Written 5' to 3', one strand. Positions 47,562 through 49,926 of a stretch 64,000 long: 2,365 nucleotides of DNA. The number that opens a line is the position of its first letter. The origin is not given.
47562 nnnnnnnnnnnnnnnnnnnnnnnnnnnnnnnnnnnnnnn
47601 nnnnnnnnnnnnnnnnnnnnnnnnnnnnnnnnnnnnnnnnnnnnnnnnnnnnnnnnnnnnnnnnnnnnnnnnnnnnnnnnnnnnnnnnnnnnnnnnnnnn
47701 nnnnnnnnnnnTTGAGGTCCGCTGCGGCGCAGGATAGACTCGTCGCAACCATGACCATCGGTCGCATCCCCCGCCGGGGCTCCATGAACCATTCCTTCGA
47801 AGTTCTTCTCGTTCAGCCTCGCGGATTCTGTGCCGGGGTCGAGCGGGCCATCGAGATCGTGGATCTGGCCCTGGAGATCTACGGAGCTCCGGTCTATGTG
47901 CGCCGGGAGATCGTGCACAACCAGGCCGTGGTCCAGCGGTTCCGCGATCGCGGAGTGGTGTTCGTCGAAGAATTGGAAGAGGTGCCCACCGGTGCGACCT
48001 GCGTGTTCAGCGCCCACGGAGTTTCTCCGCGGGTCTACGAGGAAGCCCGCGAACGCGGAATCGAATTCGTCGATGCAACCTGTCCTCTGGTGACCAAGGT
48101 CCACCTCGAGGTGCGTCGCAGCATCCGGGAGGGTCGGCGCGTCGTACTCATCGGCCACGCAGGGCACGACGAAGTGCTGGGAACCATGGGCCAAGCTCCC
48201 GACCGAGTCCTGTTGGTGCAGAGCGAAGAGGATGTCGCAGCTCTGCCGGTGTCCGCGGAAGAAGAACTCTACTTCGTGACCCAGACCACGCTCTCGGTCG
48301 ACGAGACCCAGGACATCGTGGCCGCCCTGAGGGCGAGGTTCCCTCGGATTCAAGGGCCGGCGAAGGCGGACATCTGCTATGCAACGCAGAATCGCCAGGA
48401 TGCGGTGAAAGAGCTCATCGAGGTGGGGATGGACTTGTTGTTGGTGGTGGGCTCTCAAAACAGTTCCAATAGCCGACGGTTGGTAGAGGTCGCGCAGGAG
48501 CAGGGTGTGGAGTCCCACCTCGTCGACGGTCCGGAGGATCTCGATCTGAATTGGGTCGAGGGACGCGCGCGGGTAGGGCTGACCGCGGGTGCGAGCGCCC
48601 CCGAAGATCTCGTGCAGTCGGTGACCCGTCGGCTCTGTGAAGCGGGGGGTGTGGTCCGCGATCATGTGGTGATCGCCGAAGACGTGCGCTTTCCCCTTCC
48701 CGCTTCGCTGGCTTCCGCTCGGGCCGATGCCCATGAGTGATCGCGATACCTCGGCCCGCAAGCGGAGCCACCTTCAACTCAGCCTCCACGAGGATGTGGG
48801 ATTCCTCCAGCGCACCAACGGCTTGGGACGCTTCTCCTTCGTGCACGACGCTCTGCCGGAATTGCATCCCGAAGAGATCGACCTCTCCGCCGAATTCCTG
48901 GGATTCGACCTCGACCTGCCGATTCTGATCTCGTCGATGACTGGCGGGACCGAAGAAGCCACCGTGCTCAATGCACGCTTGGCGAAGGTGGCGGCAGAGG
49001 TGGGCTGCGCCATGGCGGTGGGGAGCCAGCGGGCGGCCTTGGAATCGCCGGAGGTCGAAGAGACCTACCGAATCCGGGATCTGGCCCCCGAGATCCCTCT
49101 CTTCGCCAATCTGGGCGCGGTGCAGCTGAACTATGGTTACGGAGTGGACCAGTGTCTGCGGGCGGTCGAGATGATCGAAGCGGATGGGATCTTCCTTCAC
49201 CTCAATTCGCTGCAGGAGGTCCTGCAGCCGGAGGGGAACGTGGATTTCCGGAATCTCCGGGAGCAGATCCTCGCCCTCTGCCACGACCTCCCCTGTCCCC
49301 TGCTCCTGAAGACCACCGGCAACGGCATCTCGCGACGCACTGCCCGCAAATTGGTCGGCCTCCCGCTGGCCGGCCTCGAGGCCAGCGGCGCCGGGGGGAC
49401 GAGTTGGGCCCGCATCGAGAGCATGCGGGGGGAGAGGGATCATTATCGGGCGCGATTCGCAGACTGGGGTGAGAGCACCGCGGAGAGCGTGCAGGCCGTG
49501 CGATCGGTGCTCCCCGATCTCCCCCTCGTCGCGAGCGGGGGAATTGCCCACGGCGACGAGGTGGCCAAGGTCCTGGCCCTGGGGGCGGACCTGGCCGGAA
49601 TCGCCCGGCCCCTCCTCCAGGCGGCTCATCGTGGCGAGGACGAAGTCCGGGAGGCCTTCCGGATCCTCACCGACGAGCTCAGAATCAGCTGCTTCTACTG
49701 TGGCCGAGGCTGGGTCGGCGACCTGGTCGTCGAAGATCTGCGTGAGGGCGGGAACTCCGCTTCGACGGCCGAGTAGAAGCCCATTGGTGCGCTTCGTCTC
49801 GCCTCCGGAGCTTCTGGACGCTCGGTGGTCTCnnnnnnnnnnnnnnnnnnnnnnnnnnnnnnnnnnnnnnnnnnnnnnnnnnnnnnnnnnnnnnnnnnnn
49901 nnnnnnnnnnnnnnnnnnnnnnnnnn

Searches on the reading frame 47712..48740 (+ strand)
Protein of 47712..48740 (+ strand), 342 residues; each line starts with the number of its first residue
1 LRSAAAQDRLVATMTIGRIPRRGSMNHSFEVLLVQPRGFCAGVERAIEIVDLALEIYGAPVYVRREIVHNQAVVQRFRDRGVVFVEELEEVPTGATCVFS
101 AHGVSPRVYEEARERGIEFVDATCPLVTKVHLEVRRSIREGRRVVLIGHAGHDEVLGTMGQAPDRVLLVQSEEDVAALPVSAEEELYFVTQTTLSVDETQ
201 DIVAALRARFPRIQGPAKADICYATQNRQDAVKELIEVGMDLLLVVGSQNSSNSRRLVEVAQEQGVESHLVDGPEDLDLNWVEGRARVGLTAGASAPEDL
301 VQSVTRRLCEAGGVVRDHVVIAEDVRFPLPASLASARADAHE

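Call 54: search_protein_families(library=pfam, proteins=[window:47712-48740:+], max_evalue=0.00001)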
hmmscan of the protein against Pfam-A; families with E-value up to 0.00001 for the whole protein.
window:47712-48740:+ (342 aa): 1 family
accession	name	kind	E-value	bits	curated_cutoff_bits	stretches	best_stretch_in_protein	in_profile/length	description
PF02401.23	LYTB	-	8.2e-96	320.8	24.5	1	31-308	1-266/267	LytB protein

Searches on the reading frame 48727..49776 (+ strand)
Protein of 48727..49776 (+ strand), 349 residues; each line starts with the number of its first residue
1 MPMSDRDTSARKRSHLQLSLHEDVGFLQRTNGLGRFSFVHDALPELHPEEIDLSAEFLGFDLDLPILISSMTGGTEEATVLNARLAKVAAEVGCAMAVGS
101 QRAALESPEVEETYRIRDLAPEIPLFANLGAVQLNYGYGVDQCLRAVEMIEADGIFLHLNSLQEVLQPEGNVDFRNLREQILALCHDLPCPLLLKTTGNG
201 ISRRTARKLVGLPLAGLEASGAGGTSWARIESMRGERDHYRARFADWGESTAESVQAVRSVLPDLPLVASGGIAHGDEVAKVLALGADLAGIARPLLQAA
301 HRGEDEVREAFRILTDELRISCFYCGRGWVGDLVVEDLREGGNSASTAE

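Call 54: search_protein_families(library=pfam, proteins=[window:48727-49776:+], max_evalue=0.00001)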
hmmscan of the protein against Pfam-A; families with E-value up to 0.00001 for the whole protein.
window:48727-49776:+ (349 aa): 1 family
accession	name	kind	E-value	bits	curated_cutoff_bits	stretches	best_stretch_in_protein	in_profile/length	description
PF01070.24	FMN_dh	-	4.2e-20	72.5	24.9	1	183-333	212-343/350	FMN-dependent dehydrogenase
